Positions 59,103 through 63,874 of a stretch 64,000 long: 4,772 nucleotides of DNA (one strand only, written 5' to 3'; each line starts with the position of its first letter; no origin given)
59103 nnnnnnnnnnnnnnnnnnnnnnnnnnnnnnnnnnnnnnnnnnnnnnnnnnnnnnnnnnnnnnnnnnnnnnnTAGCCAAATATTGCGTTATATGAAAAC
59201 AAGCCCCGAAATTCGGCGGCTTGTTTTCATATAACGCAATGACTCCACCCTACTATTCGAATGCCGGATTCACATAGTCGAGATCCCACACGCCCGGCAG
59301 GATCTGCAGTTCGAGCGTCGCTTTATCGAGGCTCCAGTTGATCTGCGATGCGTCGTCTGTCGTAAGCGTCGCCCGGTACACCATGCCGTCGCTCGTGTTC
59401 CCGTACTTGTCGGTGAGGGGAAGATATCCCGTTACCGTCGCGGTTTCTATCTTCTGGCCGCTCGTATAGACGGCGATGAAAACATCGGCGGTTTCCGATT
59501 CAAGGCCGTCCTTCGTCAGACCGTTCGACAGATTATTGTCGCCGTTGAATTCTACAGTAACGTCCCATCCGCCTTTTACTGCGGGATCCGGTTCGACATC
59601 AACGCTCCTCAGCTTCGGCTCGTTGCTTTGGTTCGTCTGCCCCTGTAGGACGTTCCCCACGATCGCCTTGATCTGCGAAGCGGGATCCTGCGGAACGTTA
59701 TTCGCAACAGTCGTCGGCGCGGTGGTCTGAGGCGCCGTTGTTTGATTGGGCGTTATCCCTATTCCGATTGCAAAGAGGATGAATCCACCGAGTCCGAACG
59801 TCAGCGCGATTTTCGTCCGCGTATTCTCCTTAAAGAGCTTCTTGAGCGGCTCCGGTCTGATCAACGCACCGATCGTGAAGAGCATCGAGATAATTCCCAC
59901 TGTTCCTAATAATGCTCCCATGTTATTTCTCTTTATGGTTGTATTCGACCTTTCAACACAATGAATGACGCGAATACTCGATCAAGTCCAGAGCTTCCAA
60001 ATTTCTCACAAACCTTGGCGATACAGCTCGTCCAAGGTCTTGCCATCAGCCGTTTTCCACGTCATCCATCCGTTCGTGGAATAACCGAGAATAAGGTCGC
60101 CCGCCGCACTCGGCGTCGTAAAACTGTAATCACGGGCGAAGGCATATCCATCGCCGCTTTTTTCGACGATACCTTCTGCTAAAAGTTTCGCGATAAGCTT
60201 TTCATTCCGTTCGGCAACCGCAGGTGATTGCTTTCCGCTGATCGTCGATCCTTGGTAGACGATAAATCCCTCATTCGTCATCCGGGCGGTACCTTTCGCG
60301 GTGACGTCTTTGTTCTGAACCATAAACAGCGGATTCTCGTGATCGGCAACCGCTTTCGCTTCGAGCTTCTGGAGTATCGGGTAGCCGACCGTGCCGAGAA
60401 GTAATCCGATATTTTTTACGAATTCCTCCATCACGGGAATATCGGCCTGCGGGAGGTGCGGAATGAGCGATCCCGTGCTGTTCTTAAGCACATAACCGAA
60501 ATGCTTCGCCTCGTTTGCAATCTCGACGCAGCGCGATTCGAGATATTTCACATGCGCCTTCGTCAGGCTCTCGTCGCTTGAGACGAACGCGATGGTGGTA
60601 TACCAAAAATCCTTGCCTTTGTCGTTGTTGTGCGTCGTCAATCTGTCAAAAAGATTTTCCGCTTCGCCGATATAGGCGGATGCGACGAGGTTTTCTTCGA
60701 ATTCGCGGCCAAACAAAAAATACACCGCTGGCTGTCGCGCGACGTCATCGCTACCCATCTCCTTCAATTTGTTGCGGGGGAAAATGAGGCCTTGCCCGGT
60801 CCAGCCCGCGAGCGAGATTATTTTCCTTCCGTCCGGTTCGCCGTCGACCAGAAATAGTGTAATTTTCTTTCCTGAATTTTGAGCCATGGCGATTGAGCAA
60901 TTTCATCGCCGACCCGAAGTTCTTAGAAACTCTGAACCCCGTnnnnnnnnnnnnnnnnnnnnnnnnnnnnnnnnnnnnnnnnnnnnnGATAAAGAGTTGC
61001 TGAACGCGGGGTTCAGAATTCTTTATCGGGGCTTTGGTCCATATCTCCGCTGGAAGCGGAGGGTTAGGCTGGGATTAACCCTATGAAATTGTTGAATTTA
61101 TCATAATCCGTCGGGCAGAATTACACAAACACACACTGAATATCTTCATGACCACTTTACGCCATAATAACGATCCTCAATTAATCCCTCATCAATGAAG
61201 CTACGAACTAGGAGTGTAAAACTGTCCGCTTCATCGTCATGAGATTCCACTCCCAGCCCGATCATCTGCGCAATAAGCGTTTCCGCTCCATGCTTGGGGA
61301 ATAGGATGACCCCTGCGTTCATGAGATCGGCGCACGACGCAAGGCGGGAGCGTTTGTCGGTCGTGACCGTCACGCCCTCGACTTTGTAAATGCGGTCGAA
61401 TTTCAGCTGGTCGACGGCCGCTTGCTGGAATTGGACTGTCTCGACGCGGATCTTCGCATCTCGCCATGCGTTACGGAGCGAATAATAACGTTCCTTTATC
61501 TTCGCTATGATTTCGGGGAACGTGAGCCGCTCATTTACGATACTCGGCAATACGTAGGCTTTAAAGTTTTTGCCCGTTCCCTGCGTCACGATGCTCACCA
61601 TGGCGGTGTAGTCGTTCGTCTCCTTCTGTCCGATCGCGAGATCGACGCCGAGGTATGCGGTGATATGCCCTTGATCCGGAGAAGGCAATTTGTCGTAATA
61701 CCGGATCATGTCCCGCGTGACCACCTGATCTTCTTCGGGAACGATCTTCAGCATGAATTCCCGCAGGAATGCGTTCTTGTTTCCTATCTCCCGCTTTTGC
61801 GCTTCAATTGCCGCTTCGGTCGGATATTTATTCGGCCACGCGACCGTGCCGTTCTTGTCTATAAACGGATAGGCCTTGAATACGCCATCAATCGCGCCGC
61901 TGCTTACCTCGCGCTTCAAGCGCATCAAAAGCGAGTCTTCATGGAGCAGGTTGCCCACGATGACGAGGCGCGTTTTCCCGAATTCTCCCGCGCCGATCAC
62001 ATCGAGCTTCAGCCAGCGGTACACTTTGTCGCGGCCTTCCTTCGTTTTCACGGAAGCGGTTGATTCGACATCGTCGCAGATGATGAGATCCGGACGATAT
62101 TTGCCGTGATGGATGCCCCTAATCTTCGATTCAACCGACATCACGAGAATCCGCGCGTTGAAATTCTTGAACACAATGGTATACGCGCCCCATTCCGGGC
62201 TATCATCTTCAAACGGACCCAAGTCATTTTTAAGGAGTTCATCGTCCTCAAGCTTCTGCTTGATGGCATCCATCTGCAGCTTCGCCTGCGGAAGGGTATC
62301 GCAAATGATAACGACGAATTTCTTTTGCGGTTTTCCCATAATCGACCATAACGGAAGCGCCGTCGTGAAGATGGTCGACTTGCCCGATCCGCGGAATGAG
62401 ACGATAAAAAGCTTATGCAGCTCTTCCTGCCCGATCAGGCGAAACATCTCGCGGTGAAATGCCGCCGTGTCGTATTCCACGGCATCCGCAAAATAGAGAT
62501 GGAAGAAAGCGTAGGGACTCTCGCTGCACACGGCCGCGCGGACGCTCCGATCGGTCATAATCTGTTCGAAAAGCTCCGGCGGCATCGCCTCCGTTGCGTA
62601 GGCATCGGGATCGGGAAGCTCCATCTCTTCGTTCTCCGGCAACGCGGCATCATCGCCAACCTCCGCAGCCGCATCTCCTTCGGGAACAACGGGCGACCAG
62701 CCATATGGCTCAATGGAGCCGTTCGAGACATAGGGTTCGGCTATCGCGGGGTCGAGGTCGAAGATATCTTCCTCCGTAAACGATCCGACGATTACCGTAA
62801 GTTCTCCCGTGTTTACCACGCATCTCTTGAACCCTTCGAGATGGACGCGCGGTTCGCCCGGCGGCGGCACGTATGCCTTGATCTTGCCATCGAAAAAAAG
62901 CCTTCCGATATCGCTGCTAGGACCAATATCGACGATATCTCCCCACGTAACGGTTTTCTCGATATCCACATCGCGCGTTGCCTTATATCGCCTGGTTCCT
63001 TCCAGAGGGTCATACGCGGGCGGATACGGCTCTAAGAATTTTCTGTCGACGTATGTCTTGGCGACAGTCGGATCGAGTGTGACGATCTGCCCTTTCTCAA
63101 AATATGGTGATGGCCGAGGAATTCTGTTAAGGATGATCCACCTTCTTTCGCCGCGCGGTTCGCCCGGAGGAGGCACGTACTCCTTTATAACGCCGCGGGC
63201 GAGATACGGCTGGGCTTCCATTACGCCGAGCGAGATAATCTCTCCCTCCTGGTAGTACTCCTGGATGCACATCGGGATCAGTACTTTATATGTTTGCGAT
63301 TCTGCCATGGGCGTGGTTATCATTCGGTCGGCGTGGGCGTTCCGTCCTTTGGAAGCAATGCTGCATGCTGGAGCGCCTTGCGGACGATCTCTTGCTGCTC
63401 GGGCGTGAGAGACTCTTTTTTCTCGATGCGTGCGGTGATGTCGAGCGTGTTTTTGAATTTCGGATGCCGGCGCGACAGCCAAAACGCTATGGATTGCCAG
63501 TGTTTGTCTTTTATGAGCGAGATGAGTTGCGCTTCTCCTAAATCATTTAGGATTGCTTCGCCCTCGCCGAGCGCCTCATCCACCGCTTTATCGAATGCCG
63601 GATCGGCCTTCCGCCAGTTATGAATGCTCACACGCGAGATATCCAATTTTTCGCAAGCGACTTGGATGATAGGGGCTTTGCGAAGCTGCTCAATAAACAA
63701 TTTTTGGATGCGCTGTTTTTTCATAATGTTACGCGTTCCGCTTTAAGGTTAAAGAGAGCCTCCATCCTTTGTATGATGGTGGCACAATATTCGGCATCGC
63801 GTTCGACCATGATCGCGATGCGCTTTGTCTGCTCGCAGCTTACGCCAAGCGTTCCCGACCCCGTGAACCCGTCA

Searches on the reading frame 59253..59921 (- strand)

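Call 4: search_protein_families(library=pfam, proteins=[window:59253-59921:-], max_evalue=0.01)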
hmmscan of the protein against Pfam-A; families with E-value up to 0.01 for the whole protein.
window:59253-59921:- (222 aa): 0 families

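Call 5: search_protein_families(library=padloc, proteins=[window:59253-59921:-], max_evalue=0.01)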
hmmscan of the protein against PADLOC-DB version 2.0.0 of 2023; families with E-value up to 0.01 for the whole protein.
window:59253-59921:- (222 aa): 0 families

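Call 6: search_protein_families(library=ncbifam, proteins=[window:59253-59921:-], max_evalue=0.01)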
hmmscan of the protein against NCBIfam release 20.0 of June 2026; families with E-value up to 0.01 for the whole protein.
window:59253-59921:- (222 aa): 0 families

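Call 9: search_protein_families(library=phrogs, proteins=[window:59253-59921:-], max_evalue=0.001)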
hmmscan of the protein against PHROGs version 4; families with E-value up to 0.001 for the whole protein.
window:59253-59921:- (222 aa): 1 family
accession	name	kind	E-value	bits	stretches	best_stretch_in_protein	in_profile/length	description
phrog_8263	-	unknown function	3.3e-08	34.7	1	52-197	22-174/197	-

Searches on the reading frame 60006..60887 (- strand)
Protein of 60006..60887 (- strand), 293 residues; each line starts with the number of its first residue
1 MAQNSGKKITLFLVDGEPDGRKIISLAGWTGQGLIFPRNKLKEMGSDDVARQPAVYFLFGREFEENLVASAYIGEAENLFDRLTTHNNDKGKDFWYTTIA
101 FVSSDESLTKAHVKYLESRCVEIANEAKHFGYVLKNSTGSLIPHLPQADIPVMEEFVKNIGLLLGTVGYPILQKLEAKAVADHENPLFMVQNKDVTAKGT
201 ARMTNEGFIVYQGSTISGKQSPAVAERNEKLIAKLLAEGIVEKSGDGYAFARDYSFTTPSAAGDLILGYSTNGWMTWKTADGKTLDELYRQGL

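Call 4: search_protein_families(library=pfam, proteins=[window:60006-60887:-], max_evalue=0.01)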
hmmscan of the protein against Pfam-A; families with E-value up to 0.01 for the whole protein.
window:60006-60887:- (293 aa): 2 families
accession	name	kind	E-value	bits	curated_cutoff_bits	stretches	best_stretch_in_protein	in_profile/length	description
PF14267.11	DUF4357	-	1.1e-18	67.3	38.4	1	234-285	3-54/54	Domain of unknown function (DUF4357)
PF18755.6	RAMA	-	0.00045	20.6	35.2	1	253-288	61-97/107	Restriction Enzyme Adenine Methylase Associated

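Call 5: search_protein_families(library=padloc, proteins=[window:60006-60887:-], max_evalue=0.01)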
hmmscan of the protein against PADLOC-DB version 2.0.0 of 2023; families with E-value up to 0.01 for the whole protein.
window:60006-60887:- (293 aa): 7 families
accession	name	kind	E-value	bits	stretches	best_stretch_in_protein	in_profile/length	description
PDLC04925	PDC-S14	-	1.2e-91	304.9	1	2-289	14-295/301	-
PDLC04923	PDC-S14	-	2.7e-84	281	1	5-291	23-312/320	-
PDLC04922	PDC-S14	-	3e-45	152.8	2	9-184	6-170/305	-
PDLC04924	PDC-S14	-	1.7e-30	104.7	1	32-281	29-273/280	-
PDLC04921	PDC-S14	-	8.8e-16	56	1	37-289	35-268/280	-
PDLC02190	DUF3780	-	8.6e-14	49.5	1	176-288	241-355/361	-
PDLC05040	PDC-S57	-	6.7e-12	43.8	1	192-288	136-224/229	-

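Call 6: search_protein_families(library=ncbifam, proteins=[window:60006-60887:-], max_evalue=0.01)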
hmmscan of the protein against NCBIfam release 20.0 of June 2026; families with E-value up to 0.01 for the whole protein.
window:60006-60887:- (293 aa): 0 families

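Call 9: search_protein_families(library=phrogs, proteins=[window:60006-60887:-], max_evalue=0.001)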
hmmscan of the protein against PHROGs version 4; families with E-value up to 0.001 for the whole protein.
window:60006-60887:- (293 aa): 1 family
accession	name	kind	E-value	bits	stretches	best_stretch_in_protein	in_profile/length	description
phrog_12629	-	unknown function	5.7e-65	220.4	1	5-287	3-294/303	-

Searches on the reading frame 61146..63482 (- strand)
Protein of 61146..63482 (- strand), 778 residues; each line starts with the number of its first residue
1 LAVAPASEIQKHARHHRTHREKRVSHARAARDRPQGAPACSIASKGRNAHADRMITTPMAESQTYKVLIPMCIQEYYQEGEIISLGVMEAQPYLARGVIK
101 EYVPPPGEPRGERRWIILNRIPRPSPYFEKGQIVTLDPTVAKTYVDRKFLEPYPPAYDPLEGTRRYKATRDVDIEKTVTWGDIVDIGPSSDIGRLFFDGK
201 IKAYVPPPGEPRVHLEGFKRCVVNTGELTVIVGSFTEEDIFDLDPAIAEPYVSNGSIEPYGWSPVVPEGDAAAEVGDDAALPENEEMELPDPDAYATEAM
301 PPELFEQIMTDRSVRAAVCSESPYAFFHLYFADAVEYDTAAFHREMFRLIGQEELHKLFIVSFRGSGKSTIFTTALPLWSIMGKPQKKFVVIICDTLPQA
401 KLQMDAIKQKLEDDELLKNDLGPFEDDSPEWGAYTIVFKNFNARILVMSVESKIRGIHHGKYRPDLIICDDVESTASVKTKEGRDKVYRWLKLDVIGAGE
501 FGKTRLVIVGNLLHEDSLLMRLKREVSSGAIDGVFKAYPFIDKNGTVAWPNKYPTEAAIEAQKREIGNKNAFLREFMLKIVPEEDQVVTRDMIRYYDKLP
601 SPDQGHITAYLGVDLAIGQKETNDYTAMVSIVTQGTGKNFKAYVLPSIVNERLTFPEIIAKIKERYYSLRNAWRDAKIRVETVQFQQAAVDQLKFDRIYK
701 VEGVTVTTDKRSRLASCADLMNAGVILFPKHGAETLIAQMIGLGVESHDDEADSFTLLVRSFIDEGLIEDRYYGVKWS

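Call 4: search_protein_families(library=pfam, proteins=[window:61146-63482:-], max_evalue=0.01)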
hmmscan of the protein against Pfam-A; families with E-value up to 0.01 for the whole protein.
window:61146-63482:- (778 aa): 0 families

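Call 6: search_protein_families(library=ncbifam, proteins=[window:61146-63482:-], max_evalue=0.01)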
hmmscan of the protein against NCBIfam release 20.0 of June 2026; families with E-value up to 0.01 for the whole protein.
window:61146-63482:- (778 aa): 2 families
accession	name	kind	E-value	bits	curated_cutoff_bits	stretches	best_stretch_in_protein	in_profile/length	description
NF033889.1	termin_lrg_T7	equivalog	2.5e-14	53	150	1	326-582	5-269/500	phage terminase large subunit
TIGR01630.1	psiM2_ORF9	equivalog_domain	6.6e-09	36.4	41.65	1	631-763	5-141/142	phage terminase large subunit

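Call 9: search_protein_families(library=phrogs, proteins=[window:61146-63482:-], max_evalue=0.001)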
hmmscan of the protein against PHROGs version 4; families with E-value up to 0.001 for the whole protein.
window:61146-63482:- (778 aa): 4 families
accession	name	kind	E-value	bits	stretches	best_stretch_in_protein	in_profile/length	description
phrog_38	-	head and packaging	2.5e-71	242.4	1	310-761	261-702/760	terminase large subunit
phrog_5573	-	head and packaging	6.7e-13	49.6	1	539-761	18-233/250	terminase large subunit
phrog_14112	-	unknown function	9.6e-10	39.3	1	356-495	103-243/247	-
phrog_4758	-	head and packaging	1.9e-07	31.7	1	337-527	36-222/243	terminase large subunit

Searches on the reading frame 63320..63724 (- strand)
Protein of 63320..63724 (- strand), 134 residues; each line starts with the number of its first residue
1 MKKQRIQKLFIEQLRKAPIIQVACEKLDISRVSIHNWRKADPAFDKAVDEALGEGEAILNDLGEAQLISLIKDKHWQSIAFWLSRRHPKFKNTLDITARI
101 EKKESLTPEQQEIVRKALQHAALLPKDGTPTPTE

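Call 4: search_protein_families(library=pfam, proteins=[window:63320-63724:-], max_evalue=0.01)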
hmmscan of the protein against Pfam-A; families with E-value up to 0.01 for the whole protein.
window:63320-63724:- (134 aa): 0 families

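Call 6: search_protein_families(library=ncbifam, proteins=[window:63320-63724:-], max_evalue=0.01)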
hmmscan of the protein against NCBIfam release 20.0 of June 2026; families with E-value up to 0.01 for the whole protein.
window:63320-63724:- (134 aa): 0 families

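Call 9: search_protein_families(library=phrogs, proteins=[window:63320-63724:-], max_evalue=0.001)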
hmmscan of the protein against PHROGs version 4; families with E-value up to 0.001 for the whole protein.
window:63320-63724:- (134 aa): 3 families
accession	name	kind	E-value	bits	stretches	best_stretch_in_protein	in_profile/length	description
phrog_4044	-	head and packaging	7.4e-07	29.8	1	4-53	26-75/180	terminase small subunit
phrog_4102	-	head and packaging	1.1e-06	29.9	1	4-105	17-125/166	terminase small subunit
phrog_309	-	head and packaging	4.1e-05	24.7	1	21-98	161-260/319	terminase small subunit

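Call 28: find_encoding_contigs(protein=window:63320-63724:-, flank=10000, max_places=6)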
Protein window:63320-63724:- (134 aa): 10 contigs read that carry it; 6 places shown.
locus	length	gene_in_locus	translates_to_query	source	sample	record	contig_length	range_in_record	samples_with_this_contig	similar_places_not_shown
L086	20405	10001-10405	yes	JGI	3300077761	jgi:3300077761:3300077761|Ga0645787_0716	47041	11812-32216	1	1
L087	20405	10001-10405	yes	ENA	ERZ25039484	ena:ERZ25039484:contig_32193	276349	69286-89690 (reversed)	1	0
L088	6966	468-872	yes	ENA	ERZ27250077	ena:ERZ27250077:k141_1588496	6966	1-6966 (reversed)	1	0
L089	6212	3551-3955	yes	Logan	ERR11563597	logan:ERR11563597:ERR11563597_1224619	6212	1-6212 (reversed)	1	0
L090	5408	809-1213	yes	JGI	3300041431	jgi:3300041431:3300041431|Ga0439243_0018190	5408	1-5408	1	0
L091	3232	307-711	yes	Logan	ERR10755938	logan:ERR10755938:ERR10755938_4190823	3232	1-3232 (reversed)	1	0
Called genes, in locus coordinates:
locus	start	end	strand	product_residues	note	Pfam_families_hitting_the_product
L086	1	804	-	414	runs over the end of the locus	PF11999:Ice_binding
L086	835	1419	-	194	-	-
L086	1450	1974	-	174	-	PF04542:Sigma70_r2, PF08281:Sigma70_r4_2, PF04545:Sigma70_r4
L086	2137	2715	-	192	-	-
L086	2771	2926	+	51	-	PF18919:DUF5670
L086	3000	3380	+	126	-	PF13564:DoxX_2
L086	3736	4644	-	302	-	-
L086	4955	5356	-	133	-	PF22296:bAvd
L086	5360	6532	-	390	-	-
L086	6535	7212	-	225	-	PF00753:Lactamase_B (faint), PF13483:Lactamase_B_3, PF12706:Lactamase_B_2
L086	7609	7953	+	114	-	-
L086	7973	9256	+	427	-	PF01555:N6_N4_Mtase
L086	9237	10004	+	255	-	PF01555:N6_N4_Mtase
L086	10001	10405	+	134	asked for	-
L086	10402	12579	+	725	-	-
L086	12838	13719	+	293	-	PF14267:DUF4357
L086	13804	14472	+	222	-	-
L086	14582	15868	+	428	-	-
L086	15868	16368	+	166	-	-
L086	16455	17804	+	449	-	PF00239:Resolvase, PF07508:Recombinase, PF13408:Zn_ribbon_recom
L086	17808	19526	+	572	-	PF02384:N6_Mtase, PF05175:MTS (faint), PF13847:Methyltransf_31 (weak), PF07669:Eco57I, PF12950:TaqI_C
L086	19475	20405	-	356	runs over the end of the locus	-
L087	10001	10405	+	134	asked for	-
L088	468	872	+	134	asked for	-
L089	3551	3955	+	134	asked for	-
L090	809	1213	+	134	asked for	-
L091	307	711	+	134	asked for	-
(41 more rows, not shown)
